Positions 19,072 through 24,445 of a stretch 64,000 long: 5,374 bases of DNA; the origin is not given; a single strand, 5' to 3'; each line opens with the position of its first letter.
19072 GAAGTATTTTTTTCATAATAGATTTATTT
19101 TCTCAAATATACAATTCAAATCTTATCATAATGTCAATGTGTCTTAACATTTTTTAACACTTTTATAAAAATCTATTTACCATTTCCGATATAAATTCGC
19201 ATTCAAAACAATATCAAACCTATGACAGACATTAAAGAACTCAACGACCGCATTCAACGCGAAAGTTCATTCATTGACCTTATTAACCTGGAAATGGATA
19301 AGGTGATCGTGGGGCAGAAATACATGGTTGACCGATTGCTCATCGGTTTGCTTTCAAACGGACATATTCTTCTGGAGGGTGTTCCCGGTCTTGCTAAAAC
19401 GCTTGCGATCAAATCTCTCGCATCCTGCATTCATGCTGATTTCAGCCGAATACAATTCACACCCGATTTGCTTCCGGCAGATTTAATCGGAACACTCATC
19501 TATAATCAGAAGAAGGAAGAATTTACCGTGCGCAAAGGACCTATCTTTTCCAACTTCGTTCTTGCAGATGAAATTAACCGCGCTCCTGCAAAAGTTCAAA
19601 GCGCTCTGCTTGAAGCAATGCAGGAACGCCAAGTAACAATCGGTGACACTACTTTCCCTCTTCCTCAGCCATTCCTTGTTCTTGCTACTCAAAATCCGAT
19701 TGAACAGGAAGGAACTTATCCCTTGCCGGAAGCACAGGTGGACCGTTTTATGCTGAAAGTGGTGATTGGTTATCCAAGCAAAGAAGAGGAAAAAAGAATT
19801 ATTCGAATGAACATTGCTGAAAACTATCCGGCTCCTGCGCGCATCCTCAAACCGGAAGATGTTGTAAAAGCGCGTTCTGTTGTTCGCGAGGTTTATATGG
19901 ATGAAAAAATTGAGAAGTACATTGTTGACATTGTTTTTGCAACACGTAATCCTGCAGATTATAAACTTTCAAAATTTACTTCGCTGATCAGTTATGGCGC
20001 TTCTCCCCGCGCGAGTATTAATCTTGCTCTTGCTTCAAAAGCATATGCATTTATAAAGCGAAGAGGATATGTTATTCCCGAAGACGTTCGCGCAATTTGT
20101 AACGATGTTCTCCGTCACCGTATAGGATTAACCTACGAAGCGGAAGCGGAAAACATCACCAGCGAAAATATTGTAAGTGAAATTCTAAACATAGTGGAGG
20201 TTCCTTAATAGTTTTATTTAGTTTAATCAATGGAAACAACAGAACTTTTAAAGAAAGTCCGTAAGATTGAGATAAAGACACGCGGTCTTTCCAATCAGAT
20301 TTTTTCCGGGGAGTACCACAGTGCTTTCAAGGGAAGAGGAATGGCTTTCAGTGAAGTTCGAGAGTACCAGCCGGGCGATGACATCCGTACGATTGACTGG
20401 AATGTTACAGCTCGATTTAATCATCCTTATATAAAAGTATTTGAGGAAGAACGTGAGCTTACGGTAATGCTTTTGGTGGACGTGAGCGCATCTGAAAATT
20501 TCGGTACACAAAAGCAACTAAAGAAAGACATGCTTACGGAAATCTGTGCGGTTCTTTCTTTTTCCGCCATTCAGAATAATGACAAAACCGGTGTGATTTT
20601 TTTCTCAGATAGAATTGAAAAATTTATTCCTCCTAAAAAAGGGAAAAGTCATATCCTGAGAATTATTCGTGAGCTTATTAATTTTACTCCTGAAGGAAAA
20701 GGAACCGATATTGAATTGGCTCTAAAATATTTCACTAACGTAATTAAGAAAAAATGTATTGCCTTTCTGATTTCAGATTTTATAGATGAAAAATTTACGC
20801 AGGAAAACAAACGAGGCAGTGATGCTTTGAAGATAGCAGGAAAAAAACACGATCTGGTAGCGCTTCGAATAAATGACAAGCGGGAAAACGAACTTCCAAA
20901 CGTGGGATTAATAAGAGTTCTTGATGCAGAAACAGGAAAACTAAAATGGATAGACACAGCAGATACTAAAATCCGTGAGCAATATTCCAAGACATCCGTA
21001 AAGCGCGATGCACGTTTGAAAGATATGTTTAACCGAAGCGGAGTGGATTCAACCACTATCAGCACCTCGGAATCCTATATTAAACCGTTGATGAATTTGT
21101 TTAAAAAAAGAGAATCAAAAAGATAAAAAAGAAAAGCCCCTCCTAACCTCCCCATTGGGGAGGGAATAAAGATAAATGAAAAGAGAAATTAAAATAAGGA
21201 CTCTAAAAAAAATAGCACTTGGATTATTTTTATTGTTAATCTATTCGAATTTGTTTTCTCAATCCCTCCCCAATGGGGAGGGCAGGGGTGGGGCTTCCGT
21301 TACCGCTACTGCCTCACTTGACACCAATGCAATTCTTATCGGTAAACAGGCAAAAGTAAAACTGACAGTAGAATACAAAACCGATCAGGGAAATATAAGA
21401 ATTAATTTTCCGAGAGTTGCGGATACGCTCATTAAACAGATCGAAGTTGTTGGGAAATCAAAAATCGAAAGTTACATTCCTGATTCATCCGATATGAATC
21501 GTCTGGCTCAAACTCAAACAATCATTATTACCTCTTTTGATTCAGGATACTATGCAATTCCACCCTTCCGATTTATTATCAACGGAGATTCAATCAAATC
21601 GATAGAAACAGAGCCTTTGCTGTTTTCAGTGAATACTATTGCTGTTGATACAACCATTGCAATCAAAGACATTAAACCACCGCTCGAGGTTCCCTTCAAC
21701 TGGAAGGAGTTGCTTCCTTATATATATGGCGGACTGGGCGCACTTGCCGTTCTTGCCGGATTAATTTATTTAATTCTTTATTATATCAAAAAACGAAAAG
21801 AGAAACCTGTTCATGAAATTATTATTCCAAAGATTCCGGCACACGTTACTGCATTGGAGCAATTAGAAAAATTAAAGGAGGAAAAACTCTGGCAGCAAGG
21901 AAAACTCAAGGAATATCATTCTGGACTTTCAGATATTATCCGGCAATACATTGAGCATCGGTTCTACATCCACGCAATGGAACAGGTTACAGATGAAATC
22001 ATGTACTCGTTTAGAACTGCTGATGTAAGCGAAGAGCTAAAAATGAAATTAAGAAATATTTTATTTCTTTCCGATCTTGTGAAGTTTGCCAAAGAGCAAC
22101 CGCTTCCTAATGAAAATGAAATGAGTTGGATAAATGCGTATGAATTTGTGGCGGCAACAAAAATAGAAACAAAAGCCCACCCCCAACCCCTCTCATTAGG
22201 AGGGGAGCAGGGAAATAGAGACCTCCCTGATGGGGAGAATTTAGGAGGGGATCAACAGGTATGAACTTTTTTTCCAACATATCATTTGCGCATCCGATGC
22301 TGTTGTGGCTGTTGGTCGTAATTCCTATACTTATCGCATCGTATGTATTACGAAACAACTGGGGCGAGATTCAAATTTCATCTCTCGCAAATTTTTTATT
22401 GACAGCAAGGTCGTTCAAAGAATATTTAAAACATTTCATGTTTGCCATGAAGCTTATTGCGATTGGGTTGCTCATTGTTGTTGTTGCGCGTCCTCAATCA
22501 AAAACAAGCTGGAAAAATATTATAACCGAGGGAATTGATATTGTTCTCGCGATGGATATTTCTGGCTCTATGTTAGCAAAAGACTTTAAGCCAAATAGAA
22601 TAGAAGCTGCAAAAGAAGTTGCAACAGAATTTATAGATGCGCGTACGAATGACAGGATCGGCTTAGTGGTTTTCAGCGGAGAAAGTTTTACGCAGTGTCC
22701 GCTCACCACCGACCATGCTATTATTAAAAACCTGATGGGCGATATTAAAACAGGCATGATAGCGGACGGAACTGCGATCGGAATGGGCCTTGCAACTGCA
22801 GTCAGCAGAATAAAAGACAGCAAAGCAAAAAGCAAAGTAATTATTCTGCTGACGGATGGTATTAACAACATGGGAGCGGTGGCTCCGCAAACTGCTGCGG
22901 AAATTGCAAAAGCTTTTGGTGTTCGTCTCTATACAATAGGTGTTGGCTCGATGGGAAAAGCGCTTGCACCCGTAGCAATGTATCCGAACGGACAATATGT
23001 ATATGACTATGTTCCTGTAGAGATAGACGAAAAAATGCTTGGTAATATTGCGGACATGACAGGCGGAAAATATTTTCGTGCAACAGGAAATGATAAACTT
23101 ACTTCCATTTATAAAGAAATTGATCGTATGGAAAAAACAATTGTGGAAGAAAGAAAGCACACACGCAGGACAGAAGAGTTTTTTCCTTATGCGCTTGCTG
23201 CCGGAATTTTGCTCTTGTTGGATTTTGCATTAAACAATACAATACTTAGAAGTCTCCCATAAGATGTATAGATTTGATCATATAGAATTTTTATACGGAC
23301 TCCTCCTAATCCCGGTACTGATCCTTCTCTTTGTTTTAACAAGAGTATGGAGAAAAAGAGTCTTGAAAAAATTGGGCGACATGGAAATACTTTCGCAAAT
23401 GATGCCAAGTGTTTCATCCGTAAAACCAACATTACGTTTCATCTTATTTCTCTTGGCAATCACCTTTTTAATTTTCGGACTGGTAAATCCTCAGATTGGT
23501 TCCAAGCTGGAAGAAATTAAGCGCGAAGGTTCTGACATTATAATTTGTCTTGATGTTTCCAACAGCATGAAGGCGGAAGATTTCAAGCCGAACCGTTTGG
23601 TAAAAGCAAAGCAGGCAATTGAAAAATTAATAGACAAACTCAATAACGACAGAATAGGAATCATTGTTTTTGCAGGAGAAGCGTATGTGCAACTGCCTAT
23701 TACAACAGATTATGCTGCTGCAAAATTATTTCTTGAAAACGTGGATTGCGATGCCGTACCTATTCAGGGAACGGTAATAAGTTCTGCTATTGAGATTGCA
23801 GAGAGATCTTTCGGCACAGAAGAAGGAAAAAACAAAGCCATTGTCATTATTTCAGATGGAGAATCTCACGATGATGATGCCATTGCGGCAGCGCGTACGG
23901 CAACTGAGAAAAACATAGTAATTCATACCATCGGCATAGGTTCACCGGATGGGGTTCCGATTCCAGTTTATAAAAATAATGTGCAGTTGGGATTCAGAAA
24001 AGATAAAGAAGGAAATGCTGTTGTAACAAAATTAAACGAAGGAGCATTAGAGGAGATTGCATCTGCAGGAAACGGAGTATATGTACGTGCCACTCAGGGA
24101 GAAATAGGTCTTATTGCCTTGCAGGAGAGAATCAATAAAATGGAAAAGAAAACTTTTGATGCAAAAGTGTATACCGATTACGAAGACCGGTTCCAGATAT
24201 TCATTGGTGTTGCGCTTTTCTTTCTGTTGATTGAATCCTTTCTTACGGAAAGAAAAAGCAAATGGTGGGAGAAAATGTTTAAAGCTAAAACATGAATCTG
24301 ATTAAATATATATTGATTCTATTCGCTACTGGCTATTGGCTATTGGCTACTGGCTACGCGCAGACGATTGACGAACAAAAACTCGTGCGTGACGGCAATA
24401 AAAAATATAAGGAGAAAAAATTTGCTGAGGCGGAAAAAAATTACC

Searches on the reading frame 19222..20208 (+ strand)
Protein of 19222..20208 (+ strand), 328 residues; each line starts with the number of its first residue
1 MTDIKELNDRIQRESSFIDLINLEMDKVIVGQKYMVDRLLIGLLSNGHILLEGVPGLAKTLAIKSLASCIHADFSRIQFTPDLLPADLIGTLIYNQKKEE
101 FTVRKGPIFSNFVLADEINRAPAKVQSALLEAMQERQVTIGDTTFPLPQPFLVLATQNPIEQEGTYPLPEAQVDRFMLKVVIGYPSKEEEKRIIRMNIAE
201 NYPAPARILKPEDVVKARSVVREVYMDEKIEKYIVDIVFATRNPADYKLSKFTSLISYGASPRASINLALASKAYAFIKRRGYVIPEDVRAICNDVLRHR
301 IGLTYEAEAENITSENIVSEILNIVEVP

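Call 8: search_protein_families(library=pfam, proteins=[window:19222-20208:+], max_evalue=0.001)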
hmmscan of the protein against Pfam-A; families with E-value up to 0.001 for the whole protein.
window:19222-20208:+ (328 aa): 5 families
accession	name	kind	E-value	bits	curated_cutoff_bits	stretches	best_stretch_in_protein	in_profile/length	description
PF07726.17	AAA_3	-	5.2e-67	224.1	27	1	48-178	1-131/131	ATPase family associated with various cellular activities (AAA)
PF17863.7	AAA_lid_2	-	7.2e-20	70.9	22.7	1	256-321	9-74/74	AAA lid domain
PF20030.5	bpMoxR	-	2.7e-13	49.9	27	1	24-189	9-173/205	MoxR domain in the MoxR-vWA-beta-propeller ternary systems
PF07728.20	AAA_5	-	3.1e-13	50.3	22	1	48-176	1-139/139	AAA domain (dynein-related subfamily)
PF00493.29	MCM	-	6.3e-05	22.6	23.3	1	44-161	55-175/224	MCM P-loop domain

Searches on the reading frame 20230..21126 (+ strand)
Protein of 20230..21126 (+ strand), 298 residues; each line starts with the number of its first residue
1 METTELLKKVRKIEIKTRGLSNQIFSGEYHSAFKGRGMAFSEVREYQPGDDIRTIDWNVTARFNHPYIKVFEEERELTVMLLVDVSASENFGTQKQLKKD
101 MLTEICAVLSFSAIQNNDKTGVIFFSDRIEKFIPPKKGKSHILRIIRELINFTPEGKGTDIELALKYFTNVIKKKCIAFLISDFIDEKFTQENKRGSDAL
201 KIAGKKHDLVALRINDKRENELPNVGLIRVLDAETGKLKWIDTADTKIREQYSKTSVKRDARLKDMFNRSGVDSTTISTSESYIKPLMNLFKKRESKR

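Call 8: search_protein_families(library=pfam, proteins=[window:20230-21126:+], max_evalue=0.001)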
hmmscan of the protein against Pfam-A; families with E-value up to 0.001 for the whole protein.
window:20230-21126:+ (298 aa): 2 families
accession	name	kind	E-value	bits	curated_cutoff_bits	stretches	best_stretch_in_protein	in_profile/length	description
PF01882.25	DUF58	-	3.6e-80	268.6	23.4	1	42-257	1-211/216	Protein of unknown function DUF58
PF13519.12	VWA_2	-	5.5e-19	69.2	27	1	79-184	1-106/107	von Willebrand factor type A domain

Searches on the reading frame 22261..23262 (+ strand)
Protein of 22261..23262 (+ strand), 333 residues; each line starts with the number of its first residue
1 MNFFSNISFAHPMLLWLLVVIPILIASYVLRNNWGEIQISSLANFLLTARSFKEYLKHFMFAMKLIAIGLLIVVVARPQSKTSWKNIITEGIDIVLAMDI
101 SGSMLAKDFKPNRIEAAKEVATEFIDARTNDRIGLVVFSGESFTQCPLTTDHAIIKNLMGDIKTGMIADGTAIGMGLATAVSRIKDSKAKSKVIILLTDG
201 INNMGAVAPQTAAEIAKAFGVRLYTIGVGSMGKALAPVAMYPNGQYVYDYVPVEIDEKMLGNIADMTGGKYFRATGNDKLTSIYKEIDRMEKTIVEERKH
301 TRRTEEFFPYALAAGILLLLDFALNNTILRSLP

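Call 8: search_protein_families(library=pfam, proteins=[window:22261-23262:+], max_evalue=0.001)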
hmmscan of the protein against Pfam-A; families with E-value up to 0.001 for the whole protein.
window:22261-23262:+ (333 aa): 5 families
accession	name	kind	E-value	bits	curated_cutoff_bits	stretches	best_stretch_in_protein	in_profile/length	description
PF00092.34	VWA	-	1.8e-22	80.8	23.8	1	93-232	1-143/174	von Willebrand factor type A domain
PF13519.12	VWA_2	-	2.3e-20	73.6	27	1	94-200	1-106/107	von Willebrand factor type A domain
PF07584.16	BatA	-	8.6e-10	39.4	25.9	1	7-78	2-77/77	Aerotolerance regulator N-terminal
PF01882.25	DUF58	-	1.6e-06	27.9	23.4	1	92-209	36-147/216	Protein of unknown function DUF58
PF06707.17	DUF1194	-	0.00013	21.7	27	0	94-230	6-156/206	Protein of unknown function (DUF1194)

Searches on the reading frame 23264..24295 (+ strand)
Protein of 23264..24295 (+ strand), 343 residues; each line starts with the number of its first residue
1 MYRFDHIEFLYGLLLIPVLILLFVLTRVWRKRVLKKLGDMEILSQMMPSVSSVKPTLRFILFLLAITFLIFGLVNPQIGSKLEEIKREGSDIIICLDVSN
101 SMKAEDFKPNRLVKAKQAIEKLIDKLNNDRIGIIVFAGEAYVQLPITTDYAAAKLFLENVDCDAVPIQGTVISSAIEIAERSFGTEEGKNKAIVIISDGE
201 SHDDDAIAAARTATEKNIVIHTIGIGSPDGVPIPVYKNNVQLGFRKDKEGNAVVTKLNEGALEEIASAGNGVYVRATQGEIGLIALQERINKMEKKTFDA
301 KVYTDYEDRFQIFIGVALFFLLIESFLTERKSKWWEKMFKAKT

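Call 8: search_protein_families(library=pfam, proteins=[window:23264-24295:+], max_evalue=0.001)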
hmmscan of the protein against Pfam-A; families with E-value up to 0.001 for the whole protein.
window:23264-24295:+ (343 aa): 5 families
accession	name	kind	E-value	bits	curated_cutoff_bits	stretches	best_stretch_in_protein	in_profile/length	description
PF13519.12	VWA_2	-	4.1e-22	79.3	27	1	92-200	1-107/107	von Willebrand factor type A domain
PF00092.34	VWA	-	9e-20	72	23.8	1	91-229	1-143/174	von Willebrand factor type A domain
PF07584.16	BatA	-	1.1e-08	35.8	25.9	1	1-76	1-77/77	Aerotolerance regulator N-terminal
PF01882.25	DUF58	-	0.00015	21.4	23.4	1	91-220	37-164/216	Protein of unknown function DUF58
PF13768.12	VWA_3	-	0.00024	21.6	27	0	91-227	2-135/155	von Willebrand factor type A domain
